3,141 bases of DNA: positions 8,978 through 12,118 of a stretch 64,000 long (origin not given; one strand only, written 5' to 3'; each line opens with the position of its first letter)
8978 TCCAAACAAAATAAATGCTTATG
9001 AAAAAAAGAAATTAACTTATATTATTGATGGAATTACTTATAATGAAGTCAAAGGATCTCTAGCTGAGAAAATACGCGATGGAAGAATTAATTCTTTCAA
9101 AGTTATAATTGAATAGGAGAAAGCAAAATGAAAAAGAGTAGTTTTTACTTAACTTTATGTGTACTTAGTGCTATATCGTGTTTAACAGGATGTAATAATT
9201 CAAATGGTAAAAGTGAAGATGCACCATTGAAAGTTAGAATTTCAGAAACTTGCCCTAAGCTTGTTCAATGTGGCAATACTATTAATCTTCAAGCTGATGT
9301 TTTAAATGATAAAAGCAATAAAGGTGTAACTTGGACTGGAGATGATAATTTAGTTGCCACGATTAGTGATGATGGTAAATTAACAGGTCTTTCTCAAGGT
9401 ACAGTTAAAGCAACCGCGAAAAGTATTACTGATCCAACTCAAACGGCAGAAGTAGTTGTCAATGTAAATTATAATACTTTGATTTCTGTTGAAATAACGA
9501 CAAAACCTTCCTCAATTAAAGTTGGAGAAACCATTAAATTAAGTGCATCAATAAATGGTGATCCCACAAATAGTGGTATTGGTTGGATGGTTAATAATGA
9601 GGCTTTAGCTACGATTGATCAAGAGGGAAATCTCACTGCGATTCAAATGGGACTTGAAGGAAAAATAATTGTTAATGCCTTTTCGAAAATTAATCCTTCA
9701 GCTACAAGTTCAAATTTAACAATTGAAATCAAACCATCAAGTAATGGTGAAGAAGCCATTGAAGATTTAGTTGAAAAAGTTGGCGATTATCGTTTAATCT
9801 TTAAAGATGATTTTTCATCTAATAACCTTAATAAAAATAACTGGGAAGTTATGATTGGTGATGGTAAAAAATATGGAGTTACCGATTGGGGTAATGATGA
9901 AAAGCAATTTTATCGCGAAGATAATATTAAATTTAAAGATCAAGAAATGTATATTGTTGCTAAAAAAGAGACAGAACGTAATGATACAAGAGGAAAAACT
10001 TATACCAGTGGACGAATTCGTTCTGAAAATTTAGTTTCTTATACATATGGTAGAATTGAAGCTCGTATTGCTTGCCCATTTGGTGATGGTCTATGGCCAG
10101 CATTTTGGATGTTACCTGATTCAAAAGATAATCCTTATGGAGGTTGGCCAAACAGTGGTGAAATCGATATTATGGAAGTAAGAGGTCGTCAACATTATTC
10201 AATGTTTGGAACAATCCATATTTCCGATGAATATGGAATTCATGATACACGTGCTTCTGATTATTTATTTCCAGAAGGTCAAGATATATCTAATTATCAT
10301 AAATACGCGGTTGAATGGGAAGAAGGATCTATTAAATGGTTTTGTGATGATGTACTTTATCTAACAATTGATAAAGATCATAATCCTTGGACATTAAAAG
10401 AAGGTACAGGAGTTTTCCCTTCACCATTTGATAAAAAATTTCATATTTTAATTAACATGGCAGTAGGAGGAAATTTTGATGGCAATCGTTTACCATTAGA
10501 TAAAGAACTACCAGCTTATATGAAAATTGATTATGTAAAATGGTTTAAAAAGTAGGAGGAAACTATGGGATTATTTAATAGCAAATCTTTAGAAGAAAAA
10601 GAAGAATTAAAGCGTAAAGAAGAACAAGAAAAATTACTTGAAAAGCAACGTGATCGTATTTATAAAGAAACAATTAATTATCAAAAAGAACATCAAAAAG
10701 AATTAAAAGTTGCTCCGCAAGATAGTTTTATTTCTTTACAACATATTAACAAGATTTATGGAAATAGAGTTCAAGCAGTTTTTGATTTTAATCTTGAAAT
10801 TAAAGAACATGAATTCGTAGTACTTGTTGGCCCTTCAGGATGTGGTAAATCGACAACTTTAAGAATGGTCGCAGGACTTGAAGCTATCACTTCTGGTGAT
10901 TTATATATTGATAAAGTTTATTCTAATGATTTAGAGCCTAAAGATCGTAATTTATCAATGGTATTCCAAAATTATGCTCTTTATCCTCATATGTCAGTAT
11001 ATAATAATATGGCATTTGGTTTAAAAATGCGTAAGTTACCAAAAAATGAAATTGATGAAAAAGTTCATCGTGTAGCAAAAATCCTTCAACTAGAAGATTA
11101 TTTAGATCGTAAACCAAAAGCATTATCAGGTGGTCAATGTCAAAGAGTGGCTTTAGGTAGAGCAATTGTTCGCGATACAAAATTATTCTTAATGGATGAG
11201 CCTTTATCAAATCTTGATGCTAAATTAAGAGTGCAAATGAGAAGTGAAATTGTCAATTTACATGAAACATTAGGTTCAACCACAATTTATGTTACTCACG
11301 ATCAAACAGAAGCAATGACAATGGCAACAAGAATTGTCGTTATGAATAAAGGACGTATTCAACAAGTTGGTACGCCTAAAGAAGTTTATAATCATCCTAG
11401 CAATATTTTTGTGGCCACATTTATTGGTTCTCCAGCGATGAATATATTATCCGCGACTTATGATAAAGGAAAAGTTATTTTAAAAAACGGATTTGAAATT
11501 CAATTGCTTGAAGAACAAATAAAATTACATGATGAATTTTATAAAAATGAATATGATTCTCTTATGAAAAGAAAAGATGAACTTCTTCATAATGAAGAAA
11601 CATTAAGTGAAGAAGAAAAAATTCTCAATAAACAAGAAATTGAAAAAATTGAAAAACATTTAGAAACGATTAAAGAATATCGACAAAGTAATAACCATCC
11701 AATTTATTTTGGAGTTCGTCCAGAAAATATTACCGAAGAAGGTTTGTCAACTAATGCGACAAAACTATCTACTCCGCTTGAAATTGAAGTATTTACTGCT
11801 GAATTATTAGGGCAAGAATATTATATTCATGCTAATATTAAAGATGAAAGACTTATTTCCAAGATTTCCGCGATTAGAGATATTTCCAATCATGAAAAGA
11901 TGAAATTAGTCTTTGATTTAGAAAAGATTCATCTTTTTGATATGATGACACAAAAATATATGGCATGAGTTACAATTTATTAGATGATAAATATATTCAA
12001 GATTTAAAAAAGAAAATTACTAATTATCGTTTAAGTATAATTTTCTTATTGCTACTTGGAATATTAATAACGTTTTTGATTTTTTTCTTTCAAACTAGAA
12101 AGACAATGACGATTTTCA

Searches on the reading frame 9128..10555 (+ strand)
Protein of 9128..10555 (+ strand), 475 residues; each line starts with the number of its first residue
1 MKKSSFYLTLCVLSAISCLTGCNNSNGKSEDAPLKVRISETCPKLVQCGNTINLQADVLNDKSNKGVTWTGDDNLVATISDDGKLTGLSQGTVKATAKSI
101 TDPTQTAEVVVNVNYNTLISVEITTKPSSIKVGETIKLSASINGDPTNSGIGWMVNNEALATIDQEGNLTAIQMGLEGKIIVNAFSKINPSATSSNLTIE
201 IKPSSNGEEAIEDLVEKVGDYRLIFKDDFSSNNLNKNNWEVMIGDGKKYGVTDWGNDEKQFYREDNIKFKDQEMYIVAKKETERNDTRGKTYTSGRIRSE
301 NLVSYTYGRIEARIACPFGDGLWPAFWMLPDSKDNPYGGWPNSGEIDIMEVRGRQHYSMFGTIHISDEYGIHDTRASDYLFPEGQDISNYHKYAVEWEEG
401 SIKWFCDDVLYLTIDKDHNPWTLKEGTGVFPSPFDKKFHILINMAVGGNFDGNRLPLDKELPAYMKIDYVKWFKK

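Call 6: search_protein_families(library=pfam, max_evalue=0.01, proteins=[window:9128-10555:+])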
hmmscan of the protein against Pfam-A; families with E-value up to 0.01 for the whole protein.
window:9128-10555:+ (475 aa): 5 families
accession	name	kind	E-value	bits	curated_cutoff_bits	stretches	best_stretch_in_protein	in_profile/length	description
PF00722.28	Glyco_hydro_16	-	5.3e-19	68.8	22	1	261-419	8-140/175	Glycosyl hydrolases family 16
PF02368.24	Big_2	-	7.7e-14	51.8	22.8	2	37-99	6-70/79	Bacterial Ig-like domain (group 2)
PF03935.22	SKN1_KRE6_Sbg1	-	4.6e-10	39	30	2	210-329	106-222/501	Beta-glucan synthesis-associated protein SKN1/KRE6/Sbg1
PF07679.22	I-set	-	0.0018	18.8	23.7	0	122-165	4-45/90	Immunoglobulin I-set domain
PF13927.12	Ig_3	-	0.002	19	30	0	122-163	3-48/78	Immunoglobulin domain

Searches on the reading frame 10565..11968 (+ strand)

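Call 6: search_protein_families(library=pfam, max_evalue=0.01, proteins=[window:10565-11968:+])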
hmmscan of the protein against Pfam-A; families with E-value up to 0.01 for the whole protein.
window:10565-11968:+ (467 aa): 8 families
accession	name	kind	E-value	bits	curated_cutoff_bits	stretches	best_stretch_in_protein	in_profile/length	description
PF00005.33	ABC_tran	-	9.6e-31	107.6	25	1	74-214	3-136/137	ABC transporter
PF17912.7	OB_MalK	-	8.3e-09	36.6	27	1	288-324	1-37/53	MalK OB fold domain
PF03215.21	Rad17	-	1.5e-05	25.5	23.8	1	75-149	38-112/186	Rad17 P-loop domain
PF02463.25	SMC_N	-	8.8e-05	22.5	40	1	81-261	23-215/220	RecF/RecN/SMC N terminal domain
PF13304.12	AAA_21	-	0.00057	20.5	27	0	84-124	1-50/304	AAA domain, putative AbiEii toxin, Type IV TA system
PF13401.12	AAA_22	-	0.00095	19.9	27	1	81-106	4-29/130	AAA domain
PF20720.3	nSTAND3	-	0.0059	16.8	27.2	1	79-103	14-38/155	Novel STAND NTPase 3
PF20703.3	nSTAND1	-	0.006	16.7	27.1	1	68-105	19-54/379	Novel STAND NTPase 1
